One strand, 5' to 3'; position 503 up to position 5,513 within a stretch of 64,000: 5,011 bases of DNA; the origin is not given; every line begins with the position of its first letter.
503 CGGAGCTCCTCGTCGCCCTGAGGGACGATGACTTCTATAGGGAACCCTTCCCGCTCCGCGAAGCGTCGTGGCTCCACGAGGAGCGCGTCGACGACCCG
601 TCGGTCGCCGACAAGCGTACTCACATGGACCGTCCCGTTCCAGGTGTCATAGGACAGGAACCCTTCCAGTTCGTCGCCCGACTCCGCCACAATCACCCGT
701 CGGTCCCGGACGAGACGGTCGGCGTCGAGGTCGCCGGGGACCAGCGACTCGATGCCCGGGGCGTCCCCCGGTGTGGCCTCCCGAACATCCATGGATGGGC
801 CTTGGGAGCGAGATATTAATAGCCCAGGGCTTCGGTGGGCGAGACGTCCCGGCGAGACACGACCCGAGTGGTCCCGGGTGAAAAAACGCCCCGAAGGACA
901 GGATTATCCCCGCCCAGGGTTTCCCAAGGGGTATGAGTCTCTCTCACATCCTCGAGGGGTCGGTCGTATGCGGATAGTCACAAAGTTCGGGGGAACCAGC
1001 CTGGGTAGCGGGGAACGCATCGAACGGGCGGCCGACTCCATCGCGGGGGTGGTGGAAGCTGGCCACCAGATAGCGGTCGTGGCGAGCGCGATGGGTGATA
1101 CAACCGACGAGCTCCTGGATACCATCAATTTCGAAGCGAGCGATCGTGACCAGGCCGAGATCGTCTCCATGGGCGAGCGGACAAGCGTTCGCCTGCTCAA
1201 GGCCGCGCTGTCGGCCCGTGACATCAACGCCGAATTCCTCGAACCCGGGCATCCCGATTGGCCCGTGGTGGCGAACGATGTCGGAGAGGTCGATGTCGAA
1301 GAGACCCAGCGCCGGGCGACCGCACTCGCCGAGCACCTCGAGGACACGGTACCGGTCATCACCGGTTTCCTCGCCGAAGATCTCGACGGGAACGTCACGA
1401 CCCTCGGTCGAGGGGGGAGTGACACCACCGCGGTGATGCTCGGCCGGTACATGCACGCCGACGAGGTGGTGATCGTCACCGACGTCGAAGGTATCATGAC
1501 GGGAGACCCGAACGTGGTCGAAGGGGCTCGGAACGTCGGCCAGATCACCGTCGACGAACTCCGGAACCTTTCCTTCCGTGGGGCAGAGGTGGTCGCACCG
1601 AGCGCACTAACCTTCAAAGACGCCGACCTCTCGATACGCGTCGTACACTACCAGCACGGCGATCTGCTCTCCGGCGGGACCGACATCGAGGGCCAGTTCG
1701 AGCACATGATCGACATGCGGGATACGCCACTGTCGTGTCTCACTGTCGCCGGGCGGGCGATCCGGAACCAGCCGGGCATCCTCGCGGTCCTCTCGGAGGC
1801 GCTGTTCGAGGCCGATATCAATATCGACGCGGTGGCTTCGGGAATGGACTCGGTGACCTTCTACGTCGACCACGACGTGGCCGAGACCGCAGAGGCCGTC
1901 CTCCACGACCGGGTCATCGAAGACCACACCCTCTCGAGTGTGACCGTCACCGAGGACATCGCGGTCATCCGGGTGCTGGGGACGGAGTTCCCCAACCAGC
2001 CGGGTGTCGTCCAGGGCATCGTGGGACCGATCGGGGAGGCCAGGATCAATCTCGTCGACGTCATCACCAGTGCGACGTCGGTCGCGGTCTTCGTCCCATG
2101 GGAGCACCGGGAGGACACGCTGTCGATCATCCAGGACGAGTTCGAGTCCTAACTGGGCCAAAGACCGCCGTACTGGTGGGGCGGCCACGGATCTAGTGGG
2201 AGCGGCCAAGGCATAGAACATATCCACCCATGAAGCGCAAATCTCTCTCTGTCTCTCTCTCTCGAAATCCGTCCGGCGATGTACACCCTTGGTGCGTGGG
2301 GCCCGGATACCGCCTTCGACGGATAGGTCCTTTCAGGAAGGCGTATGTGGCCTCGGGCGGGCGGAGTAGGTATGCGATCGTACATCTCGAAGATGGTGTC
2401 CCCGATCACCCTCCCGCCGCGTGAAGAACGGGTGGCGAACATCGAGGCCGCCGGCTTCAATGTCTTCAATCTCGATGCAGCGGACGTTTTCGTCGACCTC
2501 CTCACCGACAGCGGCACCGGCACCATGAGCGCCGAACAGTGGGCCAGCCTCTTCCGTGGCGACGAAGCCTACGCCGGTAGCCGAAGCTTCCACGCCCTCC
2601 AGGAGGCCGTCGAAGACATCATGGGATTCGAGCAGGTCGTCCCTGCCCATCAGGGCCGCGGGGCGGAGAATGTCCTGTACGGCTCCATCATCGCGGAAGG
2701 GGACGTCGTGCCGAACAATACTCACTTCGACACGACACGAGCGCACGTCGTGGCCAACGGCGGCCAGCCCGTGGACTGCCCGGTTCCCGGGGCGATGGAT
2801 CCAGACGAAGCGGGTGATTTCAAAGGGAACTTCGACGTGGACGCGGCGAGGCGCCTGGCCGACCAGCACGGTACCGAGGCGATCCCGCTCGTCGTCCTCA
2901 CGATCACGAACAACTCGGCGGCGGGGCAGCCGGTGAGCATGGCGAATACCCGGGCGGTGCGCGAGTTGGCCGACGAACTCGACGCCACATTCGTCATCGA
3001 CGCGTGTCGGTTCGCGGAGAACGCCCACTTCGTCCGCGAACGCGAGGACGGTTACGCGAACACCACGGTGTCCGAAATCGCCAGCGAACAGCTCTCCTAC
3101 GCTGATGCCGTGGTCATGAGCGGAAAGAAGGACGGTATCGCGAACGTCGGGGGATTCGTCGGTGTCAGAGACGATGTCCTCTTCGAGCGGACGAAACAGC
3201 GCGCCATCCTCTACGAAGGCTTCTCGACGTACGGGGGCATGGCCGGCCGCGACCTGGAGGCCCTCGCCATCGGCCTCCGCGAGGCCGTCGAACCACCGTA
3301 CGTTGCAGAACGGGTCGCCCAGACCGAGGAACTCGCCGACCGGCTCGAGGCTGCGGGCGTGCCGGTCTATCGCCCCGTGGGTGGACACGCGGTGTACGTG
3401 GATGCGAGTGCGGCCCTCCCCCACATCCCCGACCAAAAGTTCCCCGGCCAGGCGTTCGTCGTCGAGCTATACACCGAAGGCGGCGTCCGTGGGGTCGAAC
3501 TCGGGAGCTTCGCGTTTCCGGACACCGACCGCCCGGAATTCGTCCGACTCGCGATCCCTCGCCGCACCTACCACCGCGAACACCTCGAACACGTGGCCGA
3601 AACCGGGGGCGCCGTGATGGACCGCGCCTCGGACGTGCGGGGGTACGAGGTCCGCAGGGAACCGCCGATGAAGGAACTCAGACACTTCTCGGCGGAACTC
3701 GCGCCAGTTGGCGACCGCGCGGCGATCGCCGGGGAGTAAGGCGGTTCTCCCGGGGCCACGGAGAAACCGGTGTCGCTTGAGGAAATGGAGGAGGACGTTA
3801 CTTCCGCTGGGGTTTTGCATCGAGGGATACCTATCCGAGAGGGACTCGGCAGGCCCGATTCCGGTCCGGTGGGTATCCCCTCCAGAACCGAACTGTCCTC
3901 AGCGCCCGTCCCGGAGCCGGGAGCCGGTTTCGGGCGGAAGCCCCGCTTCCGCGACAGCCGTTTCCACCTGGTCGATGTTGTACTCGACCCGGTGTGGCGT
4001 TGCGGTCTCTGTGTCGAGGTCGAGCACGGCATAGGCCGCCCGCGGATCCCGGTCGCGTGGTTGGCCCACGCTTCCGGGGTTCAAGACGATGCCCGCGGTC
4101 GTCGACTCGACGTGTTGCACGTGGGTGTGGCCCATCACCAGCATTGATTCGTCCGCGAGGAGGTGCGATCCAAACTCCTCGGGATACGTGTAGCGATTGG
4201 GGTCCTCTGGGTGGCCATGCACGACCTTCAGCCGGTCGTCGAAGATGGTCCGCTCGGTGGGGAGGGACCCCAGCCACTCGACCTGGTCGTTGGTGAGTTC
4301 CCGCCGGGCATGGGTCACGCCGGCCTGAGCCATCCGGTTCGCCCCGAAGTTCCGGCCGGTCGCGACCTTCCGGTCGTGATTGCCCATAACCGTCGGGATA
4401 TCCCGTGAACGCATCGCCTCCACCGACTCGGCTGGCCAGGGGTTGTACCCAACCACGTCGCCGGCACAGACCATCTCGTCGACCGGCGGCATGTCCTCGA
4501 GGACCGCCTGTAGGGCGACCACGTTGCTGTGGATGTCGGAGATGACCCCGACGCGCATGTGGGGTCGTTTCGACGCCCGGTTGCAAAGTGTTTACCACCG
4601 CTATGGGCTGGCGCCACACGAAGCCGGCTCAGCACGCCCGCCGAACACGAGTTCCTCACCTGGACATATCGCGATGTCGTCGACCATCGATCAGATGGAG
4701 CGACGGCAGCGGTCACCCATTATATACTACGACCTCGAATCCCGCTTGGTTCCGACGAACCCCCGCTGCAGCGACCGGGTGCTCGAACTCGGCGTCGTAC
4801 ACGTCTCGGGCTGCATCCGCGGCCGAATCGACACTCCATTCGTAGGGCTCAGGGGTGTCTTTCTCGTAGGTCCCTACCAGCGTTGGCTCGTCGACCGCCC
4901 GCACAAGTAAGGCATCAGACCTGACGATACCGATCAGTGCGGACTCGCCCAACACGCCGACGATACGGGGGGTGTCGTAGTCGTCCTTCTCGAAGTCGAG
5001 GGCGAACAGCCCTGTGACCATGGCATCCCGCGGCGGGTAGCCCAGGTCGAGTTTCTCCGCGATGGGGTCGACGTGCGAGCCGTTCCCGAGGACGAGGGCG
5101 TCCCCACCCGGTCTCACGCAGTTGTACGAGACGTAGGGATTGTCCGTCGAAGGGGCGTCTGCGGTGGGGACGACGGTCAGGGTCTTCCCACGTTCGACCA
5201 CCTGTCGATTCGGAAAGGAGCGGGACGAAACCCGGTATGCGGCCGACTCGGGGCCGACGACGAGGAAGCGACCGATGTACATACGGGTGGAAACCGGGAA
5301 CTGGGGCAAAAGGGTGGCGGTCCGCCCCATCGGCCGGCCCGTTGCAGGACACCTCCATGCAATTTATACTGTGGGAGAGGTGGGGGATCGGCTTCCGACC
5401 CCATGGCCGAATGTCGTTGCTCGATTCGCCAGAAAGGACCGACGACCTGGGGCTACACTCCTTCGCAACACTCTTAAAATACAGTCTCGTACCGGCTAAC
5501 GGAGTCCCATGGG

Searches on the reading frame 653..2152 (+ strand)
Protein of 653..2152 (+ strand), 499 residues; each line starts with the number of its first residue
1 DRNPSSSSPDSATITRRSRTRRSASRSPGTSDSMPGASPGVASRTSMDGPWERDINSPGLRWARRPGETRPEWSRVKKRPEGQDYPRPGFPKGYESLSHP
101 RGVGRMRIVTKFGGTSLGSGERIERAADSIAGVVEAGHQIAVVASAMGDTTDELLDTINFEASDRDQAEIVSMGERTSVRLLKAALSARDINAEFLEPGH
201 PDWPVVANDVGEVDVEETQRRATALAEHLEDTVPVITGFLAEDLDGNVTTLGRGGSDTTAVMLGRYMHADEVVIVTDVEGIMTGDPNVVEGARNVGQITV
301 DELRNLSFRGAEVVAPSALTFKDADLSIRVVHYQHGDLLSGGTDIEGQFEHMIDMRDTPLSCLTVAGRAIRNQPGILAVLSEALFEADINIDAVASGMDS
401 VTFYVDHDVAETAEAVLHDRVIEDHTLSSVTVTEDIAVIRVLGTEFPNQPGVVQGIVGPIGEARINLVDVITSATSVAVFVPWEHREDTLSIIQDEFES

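Call 13: search_protein_families(library=pfam, proteins=[window:653-2152:+])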
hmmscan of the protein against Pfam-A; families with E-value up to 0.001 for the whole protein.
window:653-2152:+ (499 aa): 4 families
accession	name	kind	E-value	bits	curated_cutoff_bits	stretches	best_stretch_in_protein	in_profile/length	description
PF00696.33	AA_kinase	-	9.5e-47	160.1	24.9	1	106-331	1-233/234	Amino acid kinase family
PF13840.12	ACT_7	-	1.9e-14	53.7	27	2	432-494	2-64/65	ACT domain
PF22468.2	ACT_9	-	1e-12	48.1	27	1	364-419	2-59/61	ACT domain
PF01842.31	ACT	-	4.8e-07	29.9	27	0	447-489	8-51/66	ACT domain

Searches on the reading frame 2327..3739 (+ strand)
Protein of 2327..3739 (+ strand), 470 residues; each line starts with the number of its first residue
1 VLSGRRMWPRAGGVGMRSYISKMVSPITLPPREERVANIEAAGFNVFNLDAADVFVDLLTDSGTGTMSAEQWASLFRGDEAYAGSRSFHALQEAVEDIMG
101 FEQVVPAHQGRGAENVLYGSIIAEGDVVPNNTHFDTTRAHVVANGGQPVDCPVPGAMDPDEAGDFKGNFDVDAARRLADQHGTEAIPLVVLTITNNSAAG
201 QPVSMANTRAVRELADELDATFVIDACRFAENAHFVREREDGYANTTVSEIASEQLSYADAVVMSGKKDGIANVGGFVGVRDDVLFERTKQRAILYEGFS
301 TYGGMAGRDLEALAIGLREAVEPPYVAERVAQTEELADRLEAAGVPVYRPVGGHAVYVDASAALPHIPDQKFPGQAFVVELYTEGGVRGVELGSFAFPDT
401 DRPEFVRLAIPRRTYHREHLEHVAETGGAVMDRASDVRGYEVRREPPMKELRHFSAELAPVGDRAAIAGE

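Call 13: search_protein_families(library=pfam, proteins=[window:2327-3739:+])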
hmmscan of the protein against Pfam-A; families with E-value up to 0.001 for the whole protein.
window:2327-3739:+ (470 aa): 1 family
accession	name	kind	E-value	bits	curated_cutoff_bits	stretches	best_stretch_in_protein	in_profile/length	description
PF01212.27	Beta_elim_lyase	-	4.9e-68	230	27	1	57-425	1-287/288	Beta-eliminating lyase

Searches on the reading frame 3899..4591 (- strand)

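Call 13: search_protein_families(library=pfam, proteins=[window:3899-4591:-])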
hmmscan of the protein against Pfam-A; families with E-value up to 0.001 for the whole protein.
window:3899-4591:- (230 aa): 2 families
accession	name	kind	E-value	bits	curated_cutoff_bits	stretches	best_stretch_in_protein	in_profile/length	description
PF12850.12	Metallophos_2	-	3.8e-26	92.4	27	1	12-194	1-153/154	Calcineurin-like phosphoesterase superfamily domain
PF00149.33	Metallophos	-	1.6e-14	55.2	21.5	1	12-159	1-159/191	Calcineurin-like phosphoesterase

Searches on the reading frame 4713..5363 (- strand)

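Call 13: search_protein_families(library=pfam, proteins=[window:4713-5363:-])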
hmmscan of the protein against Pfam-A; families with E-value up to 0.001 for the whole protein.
window:4713-5363:- (216 aa): 1 family
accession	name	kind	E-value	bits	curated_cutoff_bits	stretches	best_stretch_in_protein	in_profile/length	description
PF07826.16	IMP_cyclohyd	-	8.6e-58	195.6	28.1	1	29-205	1-189/192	IMP cyclohydrolase-like protein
